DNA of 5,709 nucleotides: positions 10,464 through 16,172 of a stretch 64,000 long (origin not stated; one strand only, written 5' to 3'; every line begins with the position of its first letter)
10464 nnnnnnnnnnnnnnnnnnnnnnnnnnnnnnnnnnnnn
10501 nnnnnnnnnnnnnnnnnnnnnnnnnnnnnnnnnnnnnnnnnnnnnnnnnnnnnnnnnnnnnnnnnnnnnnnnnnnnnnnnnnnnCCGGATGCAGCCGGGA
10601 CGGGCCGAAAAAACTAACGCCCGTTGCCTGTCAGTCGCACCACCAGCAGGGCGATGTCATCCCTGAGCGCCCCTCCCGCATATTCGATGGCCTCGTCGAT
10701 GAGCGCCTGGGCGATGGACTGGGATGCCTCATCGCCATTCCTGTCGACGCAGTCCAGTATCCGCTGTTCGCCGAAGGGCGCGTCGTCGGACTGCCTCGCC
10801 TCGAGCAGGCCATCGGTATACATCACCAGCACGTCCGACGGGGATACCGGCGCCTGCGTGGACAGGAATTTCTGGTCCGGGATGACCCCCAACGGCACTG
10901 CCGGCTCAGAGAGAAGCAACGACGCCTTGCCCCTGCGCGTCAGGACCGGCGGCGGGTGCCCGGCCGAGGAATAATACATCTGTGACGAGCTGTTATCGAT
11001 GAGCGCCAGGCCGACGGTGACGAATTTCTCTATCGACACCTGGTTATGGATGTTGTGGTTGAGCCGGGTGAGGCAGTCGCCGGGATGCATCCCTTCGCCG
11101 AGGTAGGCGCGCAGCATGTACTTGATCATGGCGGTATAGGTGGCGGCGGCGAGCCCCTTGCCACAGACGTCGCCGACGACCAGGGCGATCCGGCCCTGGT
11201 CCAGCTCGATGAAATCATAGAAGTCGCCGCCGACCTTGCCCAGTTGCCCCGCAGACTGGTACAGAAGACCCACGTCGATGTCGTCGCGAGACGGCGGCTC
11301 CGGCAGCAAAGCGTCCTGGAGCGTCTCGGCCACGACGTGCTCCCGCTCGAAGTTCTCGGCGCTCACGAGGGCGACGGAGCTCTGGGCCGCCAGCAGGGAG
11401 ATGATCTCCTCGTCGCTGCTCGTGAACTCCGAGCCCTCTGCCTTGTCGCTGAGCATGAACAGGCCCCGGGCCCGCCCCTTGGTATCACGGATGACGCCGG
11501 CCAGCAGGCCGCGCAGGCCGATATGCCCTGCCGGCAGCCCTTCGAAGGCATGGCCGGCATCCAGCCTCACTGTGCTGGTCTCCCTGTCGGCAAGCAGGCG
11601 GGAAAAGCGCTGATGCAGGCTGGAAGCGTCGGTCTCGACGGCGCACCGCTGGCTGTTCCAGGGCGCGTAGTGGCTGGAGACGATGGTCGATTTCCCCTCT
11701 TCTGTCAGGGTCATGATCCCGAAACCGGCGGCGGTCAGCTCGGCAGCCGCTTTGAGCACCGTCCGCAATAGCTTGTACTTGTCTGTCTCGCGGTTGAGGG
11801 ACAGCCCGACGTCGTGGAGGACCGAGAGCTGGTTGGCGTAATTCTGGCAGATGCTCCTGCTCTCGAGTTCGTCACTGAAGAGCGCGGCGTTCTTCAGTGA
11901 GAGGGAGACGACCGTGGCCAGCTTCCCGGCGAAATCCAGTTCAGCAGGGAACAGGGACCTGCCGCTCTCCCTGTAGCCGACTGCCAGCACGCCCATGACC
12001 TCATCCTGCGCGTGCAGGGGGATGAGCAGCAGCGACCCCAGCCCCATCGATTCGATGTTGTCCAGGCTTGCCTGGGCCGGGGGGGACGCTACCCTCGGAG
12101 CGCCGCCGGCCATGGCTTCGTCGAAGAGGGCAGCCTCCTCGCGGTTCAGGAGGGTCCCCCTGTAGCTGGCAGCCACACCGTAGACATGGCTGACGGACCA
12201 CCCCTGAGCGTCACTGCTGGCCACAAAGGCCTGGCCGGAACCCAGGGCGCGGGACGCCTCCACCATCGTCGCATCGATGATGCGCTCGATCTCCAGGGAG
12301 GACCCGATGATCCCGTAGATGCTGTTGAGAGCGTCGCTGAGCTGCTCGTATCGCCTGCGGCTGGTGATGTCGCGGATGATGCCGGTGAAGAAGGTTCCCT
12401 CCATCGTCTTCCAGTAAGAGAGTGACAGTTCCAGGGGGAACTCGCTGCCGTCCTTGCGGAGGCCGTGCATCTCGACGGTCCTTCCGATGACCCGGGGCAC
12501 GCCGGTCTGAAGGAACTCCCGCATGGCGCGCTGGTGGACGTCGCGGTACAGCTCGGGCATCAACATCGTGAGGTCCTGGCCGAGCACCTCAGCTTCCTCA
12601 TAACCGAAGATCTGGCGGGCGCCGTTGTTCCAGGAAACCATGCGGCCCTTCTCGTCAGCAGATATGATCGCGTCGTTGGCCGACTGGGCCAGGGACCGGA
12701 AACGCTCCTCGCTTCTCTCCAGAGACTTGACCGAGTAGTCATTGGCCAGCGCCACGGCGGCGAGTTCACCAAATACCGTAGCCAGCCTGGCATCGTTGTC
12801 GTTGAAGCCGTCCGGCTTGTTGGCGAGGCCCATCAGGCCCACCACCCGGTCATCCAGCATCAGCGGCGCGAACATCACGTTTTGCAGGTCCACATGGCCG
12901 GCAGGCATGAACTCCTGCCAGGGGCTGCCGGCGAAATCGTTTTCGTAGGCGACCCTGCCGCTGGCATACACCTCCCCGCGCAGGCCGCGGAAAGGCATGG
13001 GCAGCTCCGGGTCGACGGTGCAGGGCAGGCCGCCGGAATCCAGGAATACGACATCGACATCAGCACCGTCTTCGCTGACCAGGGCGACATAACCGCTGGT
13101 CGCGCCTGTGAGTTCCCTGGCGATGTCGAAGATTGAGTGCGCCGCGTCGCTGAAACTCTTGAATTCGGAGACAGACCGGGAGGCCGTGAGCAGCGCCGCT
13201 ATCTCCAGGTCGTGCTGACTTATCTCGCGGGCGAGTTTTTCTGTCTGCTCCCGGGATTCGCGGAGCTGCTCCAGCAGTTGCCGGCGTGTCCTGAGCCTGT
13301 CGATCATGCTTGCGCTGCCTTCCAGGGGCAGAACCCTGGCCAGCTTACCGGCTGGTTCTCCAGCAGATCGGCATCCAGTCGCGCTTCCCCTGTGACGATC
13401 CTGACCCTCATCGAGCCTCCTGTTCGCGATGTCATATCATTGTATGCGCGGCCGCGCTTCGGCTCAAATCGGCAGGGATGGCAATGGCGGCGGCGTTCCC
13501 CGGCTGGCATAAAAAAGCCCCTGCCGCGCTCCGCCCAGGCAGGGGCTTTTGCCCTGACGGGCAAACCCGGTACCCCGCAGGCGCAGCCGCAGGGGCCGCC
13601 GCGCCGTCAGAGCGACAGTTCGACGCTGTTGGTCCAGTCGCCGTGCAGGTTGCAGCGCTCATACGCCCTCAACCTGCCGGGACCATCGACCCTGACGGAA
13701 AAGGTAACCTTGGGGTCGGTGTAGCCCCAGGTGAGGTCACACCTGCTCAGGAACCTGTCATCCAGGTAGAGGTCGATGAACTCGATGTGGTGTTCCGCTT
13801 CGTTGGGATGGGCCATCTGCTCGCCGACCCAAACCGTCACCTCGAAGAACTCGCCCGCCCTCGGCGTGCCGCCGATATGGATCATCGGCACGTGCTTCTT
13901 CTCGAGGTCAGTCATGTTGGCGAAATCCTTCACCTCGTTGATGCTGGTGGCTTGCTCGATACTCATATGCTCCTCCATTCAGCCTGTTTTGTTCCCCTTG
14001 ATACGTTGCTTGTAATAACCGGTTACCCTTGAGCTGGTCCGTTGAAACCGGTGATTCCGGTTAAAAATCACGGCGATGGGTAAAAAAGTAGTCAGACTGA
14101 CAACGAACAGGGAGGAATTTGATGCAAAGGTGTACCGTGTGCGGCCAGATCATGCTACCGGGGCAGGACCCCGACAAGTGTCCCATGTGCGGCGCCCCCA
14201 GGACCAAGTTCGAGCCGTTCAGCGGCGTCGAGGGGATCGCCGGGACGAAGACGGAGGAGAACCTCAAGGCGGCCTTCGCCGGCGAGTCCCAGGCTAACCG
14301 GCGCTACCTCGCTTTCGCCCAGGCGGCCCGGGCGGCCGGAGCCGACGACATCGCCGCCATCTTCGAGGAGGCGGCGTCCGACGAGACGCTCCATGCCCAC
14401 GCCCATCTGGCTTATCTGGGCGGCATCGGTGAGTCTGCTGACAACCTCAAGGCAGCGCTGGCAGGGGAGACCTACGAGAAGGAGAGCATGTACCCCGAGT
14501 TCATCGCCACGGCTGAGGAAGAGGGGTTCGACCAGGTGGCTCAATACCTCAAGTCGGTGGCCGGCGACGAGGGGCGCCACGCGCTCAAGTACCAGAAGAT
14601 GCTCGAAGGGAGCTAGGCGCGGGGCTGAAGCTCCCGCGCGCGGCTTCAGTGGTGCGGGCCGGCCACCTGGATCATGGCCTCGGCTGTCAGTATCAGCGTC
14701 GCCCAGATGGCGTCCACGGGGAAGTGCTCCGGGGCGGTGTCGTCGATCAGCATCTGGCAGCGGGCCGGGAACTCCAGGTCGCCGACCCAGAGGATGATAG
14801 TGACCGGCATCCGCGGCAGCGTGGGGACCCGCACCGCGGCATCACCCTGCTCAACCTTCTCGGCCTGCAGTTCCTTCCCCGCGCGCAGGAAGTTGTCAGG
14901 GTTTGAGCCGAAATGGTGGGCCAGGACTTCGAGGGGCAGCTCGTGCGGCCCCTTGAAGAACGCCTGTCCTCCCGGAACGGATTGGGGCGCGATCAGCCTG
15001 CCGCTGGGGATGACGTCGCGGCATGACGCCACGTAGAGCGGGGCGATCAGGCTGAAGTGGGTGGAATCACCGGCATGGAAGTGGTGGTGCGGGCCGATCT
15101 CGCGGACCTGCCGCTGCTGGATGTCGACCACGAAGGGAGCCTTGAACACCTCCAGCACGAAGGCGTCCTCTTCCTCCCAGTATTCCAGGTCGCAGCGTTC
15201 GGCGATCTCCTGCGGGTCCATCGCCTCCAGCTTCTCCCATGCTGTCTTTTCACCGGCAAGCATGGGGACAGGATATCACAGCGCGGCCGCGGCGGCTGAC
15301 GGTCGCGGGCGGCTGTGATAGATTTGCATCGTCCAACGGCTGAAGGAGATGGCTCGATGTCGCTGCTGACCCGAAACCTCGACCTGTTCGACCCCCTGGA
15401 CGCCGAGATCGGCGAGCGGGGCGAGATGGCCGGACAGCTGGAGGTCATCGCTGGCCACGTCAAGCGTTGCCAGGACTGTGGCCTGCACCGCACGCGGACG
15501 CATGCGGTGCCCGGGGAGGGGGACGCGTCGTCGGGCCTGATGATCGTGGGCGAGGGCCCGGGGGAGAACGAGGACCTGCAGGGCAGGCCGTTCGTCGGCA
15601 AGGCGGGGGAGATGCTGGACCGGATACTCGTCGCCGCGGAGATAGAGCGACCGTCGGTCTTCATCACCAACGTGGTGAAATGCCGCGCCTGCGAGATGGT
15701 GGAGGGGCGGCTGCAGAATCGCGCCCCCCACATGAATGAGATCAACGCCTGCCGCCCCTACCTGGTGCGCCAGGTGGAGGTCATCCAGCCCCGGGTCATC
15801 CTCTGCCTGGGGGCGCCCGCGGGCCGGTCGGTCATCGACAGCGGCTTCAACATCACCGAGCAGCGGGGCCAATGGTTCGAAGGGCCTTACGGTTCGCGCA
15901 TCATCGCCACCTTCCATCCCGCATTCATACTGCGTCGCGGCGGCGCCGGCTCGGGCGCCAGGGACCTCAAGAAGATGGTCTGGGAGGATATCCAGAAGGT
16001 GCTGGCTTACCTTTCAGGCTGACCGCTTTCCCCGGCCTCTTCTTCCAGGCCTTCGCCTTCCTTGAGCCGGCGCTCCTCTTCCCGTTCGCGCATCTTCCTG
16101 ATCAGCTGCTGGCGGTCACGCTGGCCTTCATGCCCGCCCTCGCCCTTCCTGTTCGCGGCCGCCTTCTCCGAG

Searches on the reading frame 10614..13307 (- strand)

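Call 47: search_protein_families(library=pfam, proteins=[window:10614-13307:-], max_evalue=0.00001)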
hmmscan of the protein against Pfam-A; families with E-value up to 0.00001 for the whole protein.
window:10614-13307:- (897 aa): 8 families
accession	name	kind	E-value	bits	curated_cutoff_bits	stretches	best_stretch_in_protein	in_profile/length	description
PF07228.17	SpoIIE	-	4.1e-53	180.6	25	1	703-892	1-191/192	Stage II sporulation protein E (SpoIIE)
PF13185.12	GAF_2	-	4.7e-35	121.2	28.6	2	51-187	3-135/136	GAF domain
PF01590.32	GAF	-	7.6e-27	94.9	22.4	2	54-187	4-133/133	GAF domain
PF13492.12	GAF_3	-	7.4e-25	88.3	27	2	58-189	8-129/129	GAF domain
PF13426.13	PAS_9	-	1.5e-16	61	27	1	212-315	2-102/103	PAS domain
PF00989.32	PAS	-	1.6e-14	54.3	22.6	1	201-314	1-113/113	PAS fold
PF08448.16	PAS_4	-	1.8e-11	44.7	23.1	1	209-319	3-110/110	PAS fold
PF13188.13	PAS_8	-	1.5e-07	31.5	21.8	1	201-258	1-55/65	PAS domain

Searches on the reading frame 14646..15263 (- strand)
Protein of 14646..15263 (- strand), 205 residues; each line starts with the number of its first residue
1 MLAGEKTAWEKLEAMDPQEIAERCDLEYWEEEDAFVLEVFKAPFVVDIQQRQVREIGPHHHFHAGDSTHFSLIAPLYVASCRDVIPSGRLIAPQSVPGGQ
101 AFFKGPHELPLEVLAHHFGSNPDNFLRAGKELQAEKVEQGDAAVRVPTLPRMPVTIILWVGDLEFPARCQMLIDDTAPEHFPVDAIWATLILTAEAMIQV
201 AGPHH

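Call 48: search_protein_families(library=pfam, proteins=[window:14646-15263:-], max_evalue=0.00001)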
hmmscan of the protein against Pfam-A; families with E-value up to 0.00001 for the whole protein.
window:14646-15263:- (205 aa): 1 family
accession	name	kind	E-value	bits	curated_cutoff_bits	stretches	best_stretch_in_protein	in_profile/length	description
PF12654.12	DUF3786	-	1.3e-37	129.5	27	1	16-190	1-170/176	Domain of unknown function (DUF3786)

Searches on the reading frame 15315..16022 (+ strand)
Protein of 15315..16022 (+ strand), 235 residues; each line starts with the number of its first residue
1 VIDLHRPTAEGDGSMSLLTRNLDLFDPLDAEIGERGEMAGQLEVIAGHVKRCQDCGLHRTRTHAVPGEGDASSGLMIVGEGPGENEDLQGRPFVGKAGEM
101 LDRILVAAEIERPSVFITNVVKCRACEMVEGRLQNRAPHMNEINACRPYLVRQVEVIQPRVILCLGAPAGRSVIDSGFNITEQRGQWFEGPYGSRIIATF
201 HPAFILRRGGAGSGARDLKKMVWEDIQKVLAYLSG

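Call 48: search_protein_families(library=pfam, proteins=[window:15315-16022:+], max_evalue=0.00001)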
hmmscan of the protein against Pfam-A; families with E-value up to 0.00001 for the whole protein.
window:15315-16022:+ (235 aa): 1 family
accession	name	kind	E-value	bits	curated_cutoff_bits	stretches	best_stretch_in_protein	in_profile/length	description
PF03167.25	UDG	-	1.2e-33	116.5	24.3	1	66-226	1-140/141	Uracil DNA glycosylase superfamily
